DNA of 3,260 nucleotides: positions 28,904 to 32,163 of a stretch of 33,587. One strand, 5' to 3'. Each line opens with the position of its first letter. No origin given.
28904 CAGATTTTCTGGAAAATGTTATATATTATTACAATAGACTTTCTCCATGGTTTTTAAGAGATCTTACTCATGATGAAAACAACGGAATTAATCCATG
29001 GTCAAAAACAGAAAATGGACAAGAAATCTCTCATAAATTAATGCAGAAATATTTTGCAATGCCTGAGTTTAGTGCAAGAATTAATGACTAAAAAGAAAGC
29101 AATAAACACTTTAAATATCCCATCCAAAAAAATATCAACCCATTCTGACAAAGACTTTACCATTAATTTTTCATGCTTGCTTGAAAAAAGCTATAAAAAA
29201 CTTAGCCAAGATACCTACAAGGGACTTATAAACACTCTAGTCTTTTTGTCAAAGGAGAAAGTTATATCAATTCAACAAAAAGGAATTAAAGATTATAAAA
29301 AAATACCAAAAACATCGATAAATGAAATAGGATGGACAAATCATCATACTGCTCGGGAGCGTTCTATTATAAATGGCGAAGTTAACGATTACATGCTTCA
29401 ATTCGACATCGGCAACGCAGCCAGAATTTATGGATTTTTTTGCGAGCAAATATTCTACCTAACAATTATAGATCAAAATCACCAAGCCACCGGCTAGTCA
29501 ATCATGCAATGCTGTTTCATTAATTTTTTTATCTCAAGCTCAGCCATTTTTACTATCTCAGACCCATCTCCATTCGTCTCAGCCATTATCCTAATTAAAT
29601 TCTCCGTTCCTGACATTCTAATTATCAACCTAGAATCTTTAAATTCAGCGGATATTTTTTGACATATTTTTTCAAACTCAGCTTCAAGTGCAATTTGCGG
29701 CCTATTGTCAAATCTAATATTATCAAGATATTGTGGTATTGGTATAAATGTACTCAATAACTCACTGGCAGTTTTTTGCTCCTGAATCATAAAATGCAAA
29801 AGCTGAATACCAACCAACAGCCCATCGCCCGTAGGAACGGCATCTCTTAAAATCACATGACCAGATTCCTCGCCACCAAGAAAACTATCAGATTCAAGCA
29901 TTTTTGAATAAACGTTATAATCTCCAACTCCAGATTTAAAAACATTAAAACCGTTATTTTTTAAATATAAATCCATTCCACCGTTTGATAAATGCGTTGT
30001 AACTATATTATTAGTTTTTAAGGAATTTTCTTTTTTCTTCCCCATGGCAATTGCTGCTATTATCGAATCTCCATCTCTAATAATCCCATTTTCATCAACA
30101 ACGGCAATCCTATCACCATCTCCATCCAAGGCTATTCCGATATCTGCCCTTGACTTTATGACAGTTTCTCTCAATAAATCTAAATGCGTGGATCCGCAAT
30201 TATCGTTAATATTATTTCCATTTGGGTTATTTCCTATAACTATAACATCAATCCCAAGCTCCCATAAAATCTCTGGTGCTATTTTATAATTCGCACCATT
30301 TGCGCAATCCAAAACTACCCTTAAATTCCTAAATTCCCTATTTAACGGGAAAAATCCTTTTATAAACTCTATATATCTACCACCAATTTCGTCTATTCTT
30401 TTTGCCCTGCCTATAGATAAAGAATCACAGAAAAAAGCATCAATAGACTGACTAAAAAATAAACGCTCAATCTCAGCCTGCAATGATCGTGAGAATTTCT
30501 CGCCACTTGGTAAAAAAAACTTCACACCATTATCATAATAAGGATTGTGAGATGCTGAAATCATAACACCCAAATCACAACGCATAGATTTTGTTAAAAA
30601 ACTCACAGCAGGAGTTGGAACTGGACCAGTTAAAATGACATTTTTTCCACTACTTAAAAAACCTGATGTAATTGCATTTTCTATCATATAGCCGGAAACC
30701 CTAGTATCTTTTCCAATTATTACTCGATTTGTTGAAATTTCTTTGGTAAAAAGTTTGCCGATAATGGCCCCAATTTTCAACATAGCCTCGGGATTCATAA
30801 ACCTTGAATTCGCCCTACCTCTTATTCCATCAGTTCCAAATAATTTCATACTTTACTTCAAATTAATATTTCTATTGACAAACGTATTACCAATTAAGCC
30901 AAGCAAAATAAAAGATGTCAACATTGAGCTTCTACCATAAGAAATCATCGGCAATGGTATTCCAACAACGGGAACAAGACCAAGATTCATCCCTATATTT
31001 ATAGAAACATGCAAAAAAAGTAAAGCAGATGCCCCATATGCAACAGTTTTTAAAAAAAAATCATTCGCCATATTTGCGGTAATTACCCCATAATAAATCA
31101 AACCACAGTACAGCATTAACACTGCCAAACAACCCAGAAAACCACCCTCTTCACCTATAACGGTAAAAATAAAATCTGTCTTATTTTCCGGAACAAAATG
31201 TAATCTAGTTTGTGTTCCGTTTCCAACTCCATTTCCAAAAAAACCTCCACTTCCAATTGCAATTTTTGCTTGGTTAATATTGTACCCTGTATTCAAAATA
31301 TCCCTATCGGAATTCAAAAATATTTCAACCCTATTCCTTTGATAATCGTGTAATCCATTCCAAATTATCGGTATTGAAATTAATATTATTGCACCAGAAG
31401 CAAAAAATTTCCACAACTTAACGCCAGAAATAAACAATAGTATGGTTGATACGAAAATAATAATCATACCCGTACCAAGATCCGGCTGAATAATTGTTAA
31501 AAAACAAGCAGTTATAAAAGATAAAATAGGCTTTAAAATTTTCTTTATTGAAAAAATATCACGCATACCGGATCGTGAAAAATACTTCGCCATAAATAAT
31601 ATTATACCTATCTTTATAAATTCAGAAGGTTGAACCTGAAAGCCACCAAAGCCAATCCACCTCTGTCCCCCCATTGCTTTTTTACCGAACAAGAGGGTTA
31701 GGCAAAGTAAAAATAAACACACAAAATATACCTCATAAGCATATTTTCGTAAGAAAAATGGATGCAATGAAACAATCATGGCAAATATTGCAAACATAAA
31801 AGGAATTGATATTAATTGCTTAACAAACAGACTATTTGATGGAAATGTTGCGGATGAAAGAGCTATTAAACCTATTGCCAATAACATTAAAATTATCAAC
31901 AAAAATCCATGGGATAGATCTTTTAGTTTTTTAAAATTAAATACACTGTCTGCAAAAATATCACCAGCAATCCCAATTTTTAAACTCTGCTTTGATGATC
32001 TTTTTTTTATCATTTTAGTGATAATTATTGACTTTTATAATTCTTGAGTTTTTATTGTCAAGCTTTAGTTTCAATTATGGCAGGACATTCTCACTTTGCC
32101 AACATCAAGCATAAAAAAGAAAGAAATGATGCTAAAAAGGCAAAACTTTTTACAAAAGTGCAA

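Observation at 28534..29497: Panacea (DUF4065/SocA-like) antitoxin-type gene paired with an overlapping, unclassifiable 137-aa partner: a candidate new toxin-antitoxin pair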

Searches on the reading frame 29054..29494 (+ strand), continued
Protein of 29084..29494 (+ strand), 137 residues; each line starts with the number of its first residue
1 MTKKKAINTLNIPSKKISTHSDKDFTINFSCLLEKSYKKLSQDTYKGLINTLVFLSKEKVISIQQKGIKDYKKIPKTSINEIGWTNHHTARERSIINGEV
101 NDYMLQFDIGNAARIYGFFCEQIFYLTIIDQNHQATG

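Call 83: find_homologous_proteins(query=A5, max_evalue=0.001)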
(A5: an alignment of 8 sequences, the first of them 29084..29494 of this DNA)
Query A5 (8 sequences) (137 aa, profile of the alignment): 33 proteins with E <= 0.001 among 865 candidates.
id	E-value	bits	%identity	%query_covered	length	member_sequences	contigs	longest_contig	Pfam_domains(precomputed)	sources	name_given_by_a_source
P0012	7.5e-43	163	28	80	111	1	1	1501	-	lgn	-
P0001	1.6e-36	143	96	100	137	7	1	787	-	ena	-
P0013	1.4e-34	137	27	82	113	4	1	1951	-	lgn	-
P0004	1.9e-33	133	31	85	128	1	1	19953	-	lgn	-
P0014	2.6e-26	110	-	-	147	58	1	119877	-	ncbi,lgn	ncbi:hypothetical protein WJX39_001833 [Escherichia coli]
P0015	4.9e-26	109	-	-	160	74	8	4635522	-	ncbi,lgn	-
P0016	1.1e-25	108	-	-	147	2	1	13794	-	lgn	-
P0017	2.5e-25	107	-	-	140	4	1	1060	-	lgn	-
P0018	3.3e-25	106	-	-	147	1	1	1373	-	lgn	-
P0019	2.2e-24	104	-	-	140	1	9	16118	-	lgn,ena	-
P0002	2.0e-23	101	94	61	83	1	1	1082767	-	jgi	jgi:hypothetical protein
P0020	9.0e-23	99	-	-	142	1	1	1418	-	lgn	-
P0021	1.2e-22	98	-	-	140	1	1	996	-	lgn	-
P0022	2.0e-22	97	25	88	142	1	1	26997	-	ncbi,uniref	ncbi:hypothetical protein [Providencia stuartii]|uniref:hypothetical protein n=1 Tax=Providencia stu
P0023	2.0e-19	88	21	74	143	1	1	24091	-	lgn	-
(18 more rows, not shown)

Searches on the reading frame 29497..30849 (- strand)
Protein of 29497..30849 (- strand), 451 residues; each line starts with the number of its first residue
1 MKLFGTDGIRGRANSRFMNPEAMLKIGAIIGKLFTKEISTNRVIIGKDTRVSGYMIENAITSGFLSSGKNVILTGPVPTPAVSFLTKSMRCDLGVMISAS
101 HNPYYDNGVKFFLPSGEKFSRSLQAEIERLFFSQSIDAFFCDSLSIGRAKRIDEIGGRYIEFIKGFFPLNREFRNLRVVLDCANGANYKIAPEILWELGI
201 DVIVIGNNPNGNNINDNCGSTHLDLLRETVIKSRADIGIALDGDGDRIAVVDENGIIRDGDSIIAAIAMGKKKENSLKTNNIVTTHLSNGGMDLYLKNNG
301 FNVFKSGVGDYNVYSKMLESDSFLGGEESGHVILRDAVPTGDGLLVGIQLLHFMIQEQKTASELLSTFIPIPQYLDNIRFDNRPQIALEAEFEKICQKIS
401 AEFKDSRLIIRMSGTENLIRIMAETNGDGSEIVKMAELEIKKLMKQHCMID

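Call 44: find_related_loci(query=window:29497-30849:-, collection=genome_contigs, flank=3000)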
Query window:29497-30849:- (451 aa) in genome_contigs; peptide patterns used: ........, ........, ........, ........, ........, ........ (x = any residue, [..] = any of these).
600 stretches matched a pattern (row limit reached: there are more); 597 encode a relative of the query (tblastn E <= 1e-3); the best 80 are kept; 80 distinct loci.
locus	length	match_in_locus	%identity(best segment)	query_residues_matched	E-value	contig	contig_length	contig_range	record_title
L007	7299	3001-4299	48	2-438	1e-132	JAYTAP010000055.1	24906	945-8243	MAG: Sphingomonas sp. isolate GFS_13946 GFS_13946_54, whole genome shotgun sequence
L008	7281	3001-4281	49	2-432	4e-131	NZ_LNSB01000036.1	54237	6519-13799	Sphingopyxis sp. HIX HIX_contig000036, whole genome shotgun sequence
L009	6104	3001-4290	49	2-434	1e-129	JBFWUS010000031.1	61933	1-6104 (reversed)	MAG: Rhizobiaceae bacterium isolate CA_2019_TPBF_76 NODE_3508_length_61933_cov_6.417516_TPBF, whole genome shotgun seque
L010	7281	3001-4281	47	2-428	9e-129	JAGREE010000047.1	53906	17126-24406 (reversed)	MAG: Alphaproteobacteria bacterium isolate HKST-UBA120 2012-05-30_1_(paired)_contig_76063, whole genome shotgun sequence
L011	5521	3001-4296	48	2-437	8e-128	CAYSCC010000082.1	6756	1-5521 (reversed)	MAG TPA_asm: uncultured Chakrabartia sp. isolate SRP173033_co1_144 genome assembly, contig: NODE_29720_length_6756_cov_4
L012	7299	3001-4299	47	4-448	1e-127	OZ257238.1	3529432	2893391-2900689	MAG: Sphingobium sp. isolate e20382b8-2665-45f3-a876-53318286298d genome assembly, chromosome: 1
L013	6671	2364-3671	48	2-440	1e-126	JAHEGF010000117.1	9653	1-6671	MAG: Phyllobacteriaceae bacterium isolate Ww384 NODE_13225_length_9653_cov_2.590013, whole genome shotgun sequence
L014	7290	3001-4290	48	2-434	4e-126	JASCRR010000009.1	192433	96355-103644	Tianweitania sp. UT-5YL-CI-8 NODE_9, whole genome shotgun sequence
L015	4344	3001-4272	47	2-426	3e-126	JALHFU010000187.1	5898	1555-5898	MAG: Hyphomicrobiales bacterium isolate 3-JJ_aug_S1_052 scaffold_5374, whole genome shotgun sequence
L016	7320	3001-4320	46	4-446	5e-125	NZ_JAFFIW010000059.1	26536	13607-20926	Mesorhizobium sp. dw_380 59, whole genome shotgun sequence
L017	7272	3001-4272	47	2-426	6e-125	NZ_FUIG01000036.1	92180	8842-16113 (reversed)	Mesorhizobium delmotii strain STM 462, whole genome shotgun sequence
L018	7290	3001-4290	48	2-434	1e-124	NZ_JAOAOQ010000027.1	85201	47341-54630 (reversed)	Aquibium sp. ELW1220 ELW1220_scaffold27, whole genome shotgun sequence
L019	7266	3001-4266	49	2-424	1e-124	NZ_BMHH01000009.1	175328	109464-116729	Brucella endophytica strain CGMCC 1.15082 sequence09, whole genome shotgun sequence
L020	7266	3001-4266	47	1-424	1e-124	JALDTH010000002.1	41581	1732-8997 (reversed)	MAG: Candidatus Midichloria sp. isolate HscuESP NODE_2_length_41581_cov_155.989, whole genome shotgun sequence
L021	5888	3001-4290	47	2-434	3e-124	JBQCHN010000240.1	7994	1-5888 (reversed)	MAG: Mesorhizobium sp. isolate bin722 k141_968084, whole genome shotgun sequence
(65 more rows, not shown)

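Call 93: search_protein_families(library=ncbifam, proteins=[window:29497-30849:-], max_evalue=1e-10)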
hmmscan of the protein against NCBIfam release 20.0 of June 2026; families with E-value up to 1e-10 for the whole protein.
window:29497-30849:- (451 aa): 5 families
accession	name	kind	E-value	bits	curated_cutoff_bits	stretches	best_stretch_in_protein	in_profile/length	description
TIGR01455.1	glmM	equivalog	1.2e-149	498.7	447.55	1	4-428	1-426/442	phosphoglucosamine mutase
TIGR03990.1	Arch_GlmM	equivalog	6.3e-92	308.8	439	1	1-426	1-428/444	phosphoglucosamine mutase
NF007088.0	PRK09542.1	equivalog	3.9e-37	128.3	618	1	18-425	25-436/456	phosphomannomutase/phosphoglucomutase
NF046027.1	PhglucPhmanMutPgmG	equivalog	2.3e-36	125.4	600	1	21-381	26-377/460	phosphoglucomutase/phosphomannomutase PgmG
NF011943.0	PRK15414.1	subfamily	1.1e-27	97.1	801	1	8-442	11-452/456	phosphomannomutase CpsG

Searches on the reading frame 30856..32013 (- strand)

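Call 93: search_protein_families(library=ncbifam, proteins=[window:30856-32013:-], max_evalue=1e-10)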
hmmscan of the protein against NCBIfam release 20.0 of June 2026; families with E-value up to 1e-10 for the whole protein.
window:30856-32013:- (386 aa): 6 families
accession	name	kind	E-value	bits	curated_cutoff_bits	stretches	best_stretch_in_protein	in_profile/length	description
TIGR02210.1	rodA_shape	equivalog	3.4e-105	352.1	336.7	1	37-378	4-353/357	rod shape-determining protein RodA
TIGR02614.1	ftsW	equivalog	1.8e-83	280.6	337.5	1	37-376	4-352/357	putative lipid II flippase FtsW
NF008060.0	PRK10794.1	equivalog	1.3e-69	234.9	590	1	32-381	15-363/370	peptidoglycan glycosyltransferase MrdB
TIGR02615.1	spoVE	exception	4e-66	223.9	448.8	1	37-376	4-351/354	stage V sporulation protein E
NF037961.1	RodA_shape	subfamily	9.5e-62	209.6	150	2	210-371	232-401/415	rod shape-determining protein RodA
NF008042.0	PRK10774.1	equivalog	5.4e-46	157.4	493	1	38-367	40-378/405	cell division protein FtsW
